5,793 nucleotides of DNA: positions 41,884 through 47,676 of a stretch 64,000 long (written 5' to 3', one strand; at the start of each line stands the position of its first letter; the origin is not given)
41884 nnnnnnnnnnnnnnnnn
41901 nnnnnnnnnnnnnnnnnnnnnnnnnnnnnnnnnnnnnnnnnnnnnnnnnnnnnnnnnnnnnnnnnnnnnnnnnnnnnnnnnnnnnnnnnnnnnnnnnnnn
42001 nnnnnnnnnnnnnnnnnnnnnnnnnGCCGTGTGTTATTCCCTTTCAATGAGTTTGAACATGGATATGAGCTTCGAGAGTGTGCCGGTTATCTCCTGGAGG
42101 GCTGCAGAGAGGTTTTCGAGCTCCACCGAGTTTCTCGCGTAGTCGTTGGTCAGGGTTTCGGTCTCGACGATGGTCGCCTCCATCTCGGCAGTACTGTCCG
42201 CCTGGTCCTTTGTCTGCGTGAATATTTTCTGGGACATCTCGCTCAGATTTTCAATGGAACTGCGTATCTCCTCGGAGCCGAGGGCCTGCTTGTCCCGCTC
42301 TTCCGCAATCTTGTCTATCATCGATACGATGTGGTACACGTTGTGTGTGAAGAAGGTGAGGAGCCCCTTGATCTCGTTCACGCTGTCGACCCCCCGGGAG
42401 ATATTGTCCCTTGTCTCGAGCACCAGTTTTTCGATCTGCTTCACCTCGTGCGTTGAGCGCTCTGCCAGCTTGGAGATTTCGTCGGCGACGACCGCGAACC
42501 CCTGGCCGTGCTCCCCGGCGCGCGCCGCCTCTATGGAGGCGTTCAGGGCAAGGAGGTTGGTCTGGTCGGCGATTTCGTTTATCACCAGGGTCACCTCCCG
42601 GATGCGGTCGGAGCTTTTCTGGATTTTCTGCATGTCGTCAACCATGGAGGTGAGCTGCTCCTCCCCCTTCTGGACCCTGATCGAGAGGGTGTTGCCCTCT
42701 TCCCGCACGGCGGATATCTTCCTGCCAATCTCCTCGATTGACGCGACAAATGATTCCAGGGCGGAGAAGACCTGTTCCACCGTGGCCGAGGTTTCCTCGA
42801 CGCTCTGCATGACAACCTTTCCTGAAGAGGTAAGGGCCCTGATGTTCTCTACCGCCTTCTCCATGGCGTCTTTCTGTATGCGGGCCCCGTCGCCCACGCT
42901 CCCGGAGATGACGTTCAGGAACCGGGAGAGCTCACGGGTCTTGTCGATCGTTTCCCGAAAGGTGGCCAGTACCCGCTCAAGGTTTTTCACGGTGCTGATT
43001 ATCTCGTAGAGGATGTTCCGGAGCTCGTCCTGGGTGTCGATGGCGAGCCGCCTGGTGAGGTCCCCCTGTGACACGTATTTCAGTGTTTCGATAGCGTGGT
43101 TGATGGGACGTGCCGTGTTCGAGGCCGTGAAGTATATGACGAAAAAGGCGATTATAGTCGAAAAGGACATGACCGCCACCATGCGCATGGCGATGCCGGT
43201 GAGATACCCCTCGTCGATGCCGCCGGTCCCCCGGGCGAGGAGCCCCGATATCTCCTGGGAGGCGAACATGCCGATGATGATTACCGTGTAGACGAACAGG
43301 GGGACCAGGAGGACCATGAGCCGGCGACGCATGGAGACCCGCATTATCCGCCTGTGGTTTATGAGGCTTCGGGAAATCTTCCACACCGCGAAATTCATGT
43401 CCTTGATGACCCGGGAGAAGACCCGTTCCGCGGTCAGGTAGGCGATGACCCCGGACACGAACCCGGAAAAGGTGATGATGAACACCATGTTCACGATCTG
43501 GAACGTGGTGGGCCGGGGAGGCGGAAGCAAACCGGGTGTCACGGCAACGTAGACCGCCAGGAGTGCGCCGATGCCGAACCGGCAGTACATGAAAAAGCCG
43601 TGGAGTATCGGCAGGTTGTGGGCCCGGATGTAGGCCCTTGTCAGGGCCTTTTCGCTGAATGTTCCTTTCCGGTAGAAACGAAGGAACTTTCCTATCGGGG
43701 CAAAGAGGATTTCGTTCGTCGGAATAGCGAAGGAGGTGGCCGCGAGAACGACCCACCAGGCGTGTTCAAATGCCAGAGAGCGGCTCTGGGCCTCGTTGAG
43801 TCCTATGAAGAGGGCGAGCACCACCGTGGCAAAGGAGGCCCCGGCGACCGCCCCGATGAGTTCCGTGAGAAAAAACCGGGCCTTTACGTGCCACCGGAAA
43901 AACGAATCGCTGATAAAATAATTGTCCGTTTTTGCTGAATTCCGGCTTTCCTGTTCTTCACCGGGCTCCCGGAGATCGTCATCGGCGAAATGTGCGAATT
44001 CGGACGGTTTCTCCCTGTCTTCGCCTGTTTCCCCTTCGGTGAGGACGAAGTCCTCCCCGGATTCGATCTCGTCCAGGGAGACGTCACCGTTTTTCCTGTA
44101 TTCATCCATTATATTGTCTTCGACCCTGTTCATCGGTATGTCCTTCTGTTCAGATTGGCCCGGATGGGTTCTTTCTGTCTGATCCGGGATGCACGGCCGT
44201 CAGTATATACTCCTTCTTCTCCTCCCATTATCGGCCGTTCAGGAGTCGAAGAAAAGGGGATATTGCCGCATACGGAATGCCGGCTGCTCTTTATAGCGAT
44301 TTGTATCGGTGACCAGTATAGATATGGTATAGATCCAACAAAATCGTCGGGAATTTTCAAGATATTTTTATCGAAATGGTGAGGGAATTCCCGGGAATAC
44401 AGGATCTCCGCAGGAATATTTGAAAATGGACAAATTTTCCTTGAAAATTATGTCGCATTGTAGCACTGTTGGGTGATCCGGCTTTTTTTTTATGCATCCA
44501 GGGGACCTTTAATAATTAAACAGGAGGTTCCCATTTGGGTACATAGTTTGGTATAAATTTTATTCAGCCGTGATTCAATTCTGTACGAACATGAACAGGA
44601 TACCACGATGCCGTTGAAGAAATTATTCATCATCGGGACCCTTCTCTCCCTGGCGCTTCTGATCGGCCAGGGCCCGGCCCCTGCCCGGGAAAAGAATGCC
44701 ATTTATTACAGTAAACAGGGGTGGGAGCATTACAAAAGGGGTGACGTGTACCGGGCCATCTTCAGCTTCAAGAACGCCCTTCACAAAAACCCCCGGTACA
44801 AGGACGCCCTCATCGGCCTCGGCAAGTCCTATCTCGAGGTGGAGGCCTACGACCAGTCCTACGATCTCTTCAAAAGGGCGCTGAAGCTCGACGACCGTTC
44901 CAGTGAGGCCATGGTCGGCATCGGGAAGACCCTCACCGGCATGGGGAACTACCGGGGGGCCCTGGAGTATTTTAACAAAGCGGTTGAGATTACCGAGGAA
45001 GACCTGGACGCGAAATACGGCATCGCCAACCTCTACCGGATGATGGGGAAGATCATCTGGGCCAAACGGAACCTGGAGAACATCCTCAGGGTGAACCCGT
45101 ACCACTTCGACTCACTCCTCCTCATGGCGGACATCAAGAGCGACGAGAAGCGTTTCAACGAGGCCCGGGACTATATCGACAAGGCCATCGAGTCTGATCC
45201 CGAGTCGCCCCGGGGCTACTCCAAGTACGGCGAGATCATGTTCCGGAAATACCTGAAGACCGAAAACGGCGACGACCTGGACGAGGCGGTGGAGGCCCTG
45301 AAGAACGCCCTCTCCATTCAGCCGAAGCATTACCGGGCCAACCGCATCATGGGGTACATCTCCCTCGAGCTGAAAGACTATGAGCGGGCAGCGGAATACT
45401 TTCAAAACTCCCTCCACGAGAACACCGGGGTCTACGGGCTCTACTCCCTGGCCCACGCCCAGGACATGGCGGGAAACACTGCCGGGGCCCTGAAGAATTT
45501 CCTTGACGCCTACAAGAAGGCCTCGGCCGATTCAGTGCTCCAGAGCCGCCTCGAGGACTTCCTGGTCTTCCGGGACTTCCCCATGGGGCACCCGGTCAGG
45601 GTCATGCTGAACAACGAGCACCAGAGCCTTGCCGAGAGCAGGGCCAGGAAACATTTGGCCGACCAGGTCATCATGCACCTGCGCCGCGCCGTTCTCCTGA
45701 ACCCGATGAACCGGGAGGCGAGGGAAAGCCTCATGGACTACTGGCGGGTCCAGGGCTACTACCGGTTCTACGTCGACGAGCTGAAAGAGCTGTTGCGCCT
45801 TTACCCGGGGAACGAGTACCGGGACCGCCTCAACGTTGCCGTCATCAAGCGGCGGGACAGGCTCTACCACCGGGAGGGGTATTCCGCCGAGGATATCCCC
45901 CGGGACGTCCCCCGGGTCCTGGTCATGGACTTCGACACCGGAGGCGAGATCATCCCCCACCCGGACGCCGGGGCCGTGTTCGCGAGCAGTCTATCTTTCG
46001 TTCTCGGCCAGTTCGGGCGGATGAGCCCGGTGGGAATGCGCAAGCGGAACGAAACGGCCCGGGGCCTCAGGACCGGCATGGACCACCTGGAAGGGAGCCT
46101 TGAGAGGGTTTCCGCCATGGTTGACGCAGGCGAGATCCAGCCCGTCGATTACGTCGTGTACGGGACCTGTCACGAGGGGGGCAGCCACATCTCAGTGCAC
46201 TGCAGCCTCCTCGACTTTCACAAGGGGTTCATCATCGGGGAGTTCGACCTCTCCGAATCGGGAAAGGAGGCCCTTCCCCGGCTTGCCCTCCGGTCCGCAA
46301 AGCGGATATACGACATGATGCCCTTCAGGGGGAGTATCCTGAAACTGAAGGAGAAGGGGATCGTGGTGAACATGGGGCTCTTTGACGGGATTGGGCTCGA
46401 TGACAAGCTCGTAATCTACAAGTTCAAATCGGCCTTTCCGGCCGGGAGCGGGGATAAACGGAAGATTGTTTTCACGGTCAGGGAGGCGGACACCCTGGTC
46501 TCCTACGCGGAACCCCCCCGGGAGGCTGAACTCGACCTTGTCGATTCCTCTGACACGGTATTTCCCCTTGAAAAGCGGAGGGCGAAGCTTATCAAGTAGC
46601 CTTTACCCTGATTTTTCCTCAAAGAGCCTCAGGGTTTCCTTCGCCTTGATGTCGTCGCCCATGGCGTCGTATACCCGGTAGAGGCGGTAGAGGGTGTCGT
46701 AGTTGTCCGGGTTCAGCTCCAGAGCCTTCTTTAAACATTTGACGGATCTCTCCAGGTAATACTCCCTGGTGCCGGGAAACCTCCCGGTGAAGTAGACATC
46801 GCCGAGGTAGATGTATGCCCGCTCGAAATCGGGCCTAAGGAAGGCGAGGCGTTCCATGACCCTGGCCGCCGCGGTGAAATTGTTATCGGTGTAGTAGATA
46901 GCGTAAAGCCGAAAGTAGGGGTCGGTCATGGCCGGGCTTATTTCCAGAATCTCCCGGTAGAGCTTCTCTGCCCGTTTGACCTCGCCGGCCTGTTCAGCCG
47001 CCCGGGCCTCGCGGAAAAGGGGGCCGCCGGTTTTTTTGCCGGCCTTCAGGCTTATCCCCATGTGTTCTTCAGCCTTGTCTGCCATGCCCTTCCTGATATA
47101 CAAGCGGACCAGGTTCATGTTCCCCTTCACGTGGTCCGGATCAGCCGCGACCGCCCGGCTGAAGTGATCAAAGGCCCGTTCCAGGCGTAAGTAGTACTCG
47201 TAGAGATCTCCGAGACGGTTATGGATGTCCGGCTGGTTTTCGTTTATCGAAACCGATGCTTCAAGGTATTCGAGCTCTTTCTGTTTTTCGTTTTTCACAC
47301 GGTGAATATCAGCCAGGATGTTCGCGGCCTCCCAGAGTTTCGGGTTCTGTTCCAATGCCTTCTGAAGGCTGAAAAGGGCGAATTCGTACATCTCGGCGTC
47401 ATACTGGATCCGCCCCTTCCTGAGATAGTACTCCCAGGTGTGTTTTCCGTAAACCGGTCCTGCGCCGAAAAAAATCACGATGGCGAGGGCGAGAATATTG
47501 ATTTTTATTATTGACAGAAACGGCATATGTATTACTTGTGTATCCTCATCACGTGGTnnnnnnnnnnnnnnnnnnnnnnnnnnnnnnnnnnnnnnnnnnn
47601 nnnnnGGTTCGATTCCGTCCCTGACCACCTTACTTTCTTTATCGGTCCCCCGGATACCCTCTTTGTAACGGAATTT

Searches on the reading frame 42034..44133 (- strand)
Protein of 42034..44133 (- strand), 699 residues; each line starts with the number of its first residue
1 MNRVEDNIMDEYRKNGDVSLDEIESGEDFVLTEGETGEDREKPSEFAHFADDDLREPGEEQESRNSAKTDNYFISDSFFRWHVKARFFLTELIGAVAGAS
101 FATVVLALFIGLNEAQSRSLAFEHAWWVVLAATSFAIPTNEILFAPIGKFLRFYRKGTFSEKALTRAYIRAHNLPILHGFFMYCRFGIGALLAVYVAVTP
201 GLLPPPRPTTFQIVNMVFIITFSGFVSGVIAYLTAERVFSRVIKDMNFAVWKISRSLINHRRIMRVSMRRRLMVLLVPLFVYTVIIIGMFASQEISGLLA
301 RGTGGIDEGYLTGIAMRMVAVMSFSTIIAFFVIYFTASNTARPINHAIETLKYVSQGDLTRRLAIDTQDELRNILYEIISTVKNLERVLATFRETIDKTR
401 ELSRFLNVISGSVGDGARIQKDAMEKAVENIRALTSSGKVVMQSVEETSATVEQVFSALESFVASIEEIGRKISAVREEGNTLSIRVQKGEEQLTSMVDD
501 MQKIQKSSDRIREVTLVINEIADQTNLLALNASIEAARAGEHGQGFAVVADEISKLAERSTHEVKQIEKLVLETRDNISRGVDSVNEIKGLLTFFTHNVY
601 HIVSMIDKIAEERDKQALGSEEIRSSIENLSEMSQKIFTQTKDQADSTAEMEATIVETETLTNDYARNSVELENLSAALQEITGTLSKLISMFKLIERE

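Call 9: search_protein_families(library=pfam, proteins=[window:42034-44133:-], max_evalue=0.001)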
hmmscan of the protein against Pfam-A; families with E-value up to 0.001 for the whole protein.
window:42034-44133:- (699 aa): 2 families
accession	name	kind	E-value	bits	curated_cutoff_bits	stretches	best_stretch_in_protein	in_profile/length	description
PF00015.26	MCPsignal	-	5.2e-39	134.3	34.6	1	484-632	8-170/172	Methyl-accepting chemotaxis protein (MCP) signalling domain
PF00672.30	HAMP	-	0.00099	19.8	25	0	335-372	1-38/53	HAMP domain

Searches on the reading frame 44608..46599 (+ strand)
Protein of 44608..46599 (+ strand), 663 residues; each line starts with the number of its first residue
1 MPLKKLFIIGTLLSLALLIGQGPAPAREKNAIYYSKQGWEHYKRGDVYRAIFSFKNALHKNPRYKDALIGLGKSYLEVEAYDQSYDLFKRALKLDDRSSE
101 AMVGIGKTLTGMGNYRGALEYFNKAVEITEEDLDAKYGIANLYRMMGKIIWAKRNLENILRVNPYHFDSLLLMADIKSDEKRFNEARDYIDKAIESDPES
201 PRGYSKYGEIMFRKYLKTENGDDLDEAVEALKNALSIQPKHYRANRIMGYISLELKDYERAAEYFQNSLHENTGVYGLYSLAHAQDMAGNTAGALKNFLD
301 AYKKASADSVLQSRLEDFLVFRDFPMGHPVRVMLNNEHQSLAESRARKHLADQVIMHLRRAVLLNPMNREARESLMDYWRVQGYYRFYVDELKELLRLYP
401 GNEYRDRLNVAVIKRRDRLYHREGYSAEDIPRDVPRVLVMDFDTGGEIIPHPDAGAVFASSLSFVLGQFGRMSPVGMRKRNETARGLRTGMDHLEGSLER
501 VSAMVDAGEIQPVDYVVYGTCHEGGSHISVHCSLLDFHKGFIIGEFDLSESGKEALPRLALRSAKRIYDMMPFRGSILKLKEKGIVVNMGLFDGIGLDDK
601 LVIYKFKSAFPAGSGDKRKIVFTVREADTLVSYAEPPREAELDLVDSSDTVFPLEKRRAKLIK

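Call 9: search_protein_families(library=pfam, proteins=[window:44608-46599:+], max_evalue=0.001)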
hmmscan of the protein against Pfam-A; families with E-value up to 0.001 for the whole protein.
window:44608-46599:+ (663 aa): 21 families
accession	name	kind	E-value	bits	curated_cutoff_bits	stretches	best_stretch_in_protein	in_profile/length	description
PF07719.23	TPR_2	-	4.3e-25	86.2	27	0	100-131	2-33/34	Tetratricopeptide repeat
PF00515.34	TPR_1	-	5.7e-25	86.5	27.8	0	101-128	3-30/34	Tetratricopeptide repeat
PF14559.12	TPR_19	-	1.3e-23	83.6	25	2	44-99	4-59/68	Tetratricopeptide repeat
PF13432.12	TPR_16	-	4.8e-18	65.7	32.7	2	223-267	12-56/65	Tetratricopeptide repeat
PF13181.12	TPR_8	-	1.9e-16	59.2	25.7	0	100-131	2-33/34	Tetratricopeptide repeat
PF13431.12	TPR_17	-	2.8e-15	55.7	24.4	0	190-227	2-32/34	Tetratricopeptide repeat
PF23914.1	TPR_CcmH_CycH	-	1e-13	51.9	42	1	172-268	55-147/158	Cytochrome c-type biogenesis protein H TPR domain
PF13414.12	TPR_11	-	1.4e-13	50.7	26.8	0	107-147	2-42/42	TPR repeat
PF13428.12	TPR_14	-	3.3e-12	46.2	23.5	0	169-209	3-43/44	Tetratricopeptide repeat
PF13424.12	TPR_12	-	1e-11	45.3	30.1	2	68-131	6-77/77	Tetratricopeptide repeat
PF25063.1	ARM_TT21_C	-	1.6e-10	41.6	35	0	63-140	93-171/209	Tetratricopeptide repeat protein 21 C-terminal ARM domain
PF12895.13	ANAPC3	-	1.2e-09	38.8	27.2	0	113-192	3-81/82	Anaphase-promoting complex, cyclosome, subunit 3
PF13176.12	TPR_7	-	7.2e-08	32.4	27.9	0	67-97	1-33/36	Tetratricopeptide repeat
PF25064.1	ARM_TT21_5th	-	2e-07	31.8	27.8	0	42-130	12-103/117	TT21 fifth ARM repeats domain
PF13174.12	TPR_6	-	2e-07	31.6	26.3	0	168-200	1-33/33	Tetratricopeptide repeat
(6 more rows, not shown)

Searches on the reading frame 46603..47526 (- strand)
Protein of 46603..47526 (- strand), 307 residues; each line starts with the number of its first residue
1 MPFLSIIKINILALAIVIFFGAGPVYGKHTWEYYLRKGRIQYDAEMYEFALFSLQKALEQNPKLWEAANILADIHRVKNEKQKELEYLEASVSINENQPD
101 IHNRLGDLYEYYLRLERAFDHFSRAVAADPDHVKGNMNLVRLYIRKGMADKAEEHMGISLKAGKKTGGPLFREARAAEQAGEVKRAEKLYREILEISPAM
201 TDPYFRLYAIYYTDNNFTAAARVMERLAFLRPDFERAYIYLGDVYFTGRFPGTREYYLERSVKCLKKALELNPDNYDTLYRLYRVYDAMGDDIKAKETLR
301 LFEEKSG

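Call 9: search_protein_families(library=pfam, proteins=[window:46603-47526:-], max_evalue=0.001)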
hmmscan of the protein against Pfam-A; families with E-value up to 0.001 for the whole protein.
window:46603-47526:- (307 aa): 12 families
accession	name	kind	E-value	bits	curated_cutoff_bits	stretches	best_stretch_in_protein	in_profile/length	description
PF14559.12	TPR_19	-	1.3e-21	77.1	25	3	179-236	3-60/68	Tetratricopeptide repeat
PF07719.23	TPR_2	-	1.2e-16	59.8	27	0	99-132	1-34/34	Tetratricopeptide repeat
PF13432.12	TPR_16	-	1.1e-14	54.9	32.7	0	36-96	2-62/65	Tetratricopeptide repeat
PF13431.12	TPR_17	-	2.5e-14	52.7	24.4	0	264-296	1-33/34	Tetratricopeptide repeat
PF00515.34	TPR_1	-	3.7e-14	52.3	27.8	1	32-63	2-33/34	Tetratricopeptide repeat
PF13414.12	TPR_11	-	1.2e-13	50.9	26.8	0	258-282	10-34/42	TPR repeat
PF13428.12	TPR_14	-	7.2e-13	48.3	23.5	0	174-207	8-41/44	Tetratricopeptide repeat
PF13181.12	TPR_8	-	5.7e-11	42.1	25.7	0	258-275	17-34/34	Tetratricopeptide repeat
PF25064.1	ARM_TT21_5th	-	2.3e-08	34.8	27.8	0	42-125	12-98/117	TT21 fifth ARM repeats domain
PF23914.1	TPR_CcmH_CycH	-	0.00013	22.3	42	0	105-199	56-153/158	Cytochrome c-type biogenesis protein H TPR domain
PF25060.1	ARM_TT21_2nd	-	0.00053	20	27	0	182-246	203-267/270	Tetratricopeptide repeat protein 21 second ARM domain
PF13424.12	TPR_12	-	0.00096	19.7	30.1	0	138-196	8-74/77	Tetratricopeptide repeat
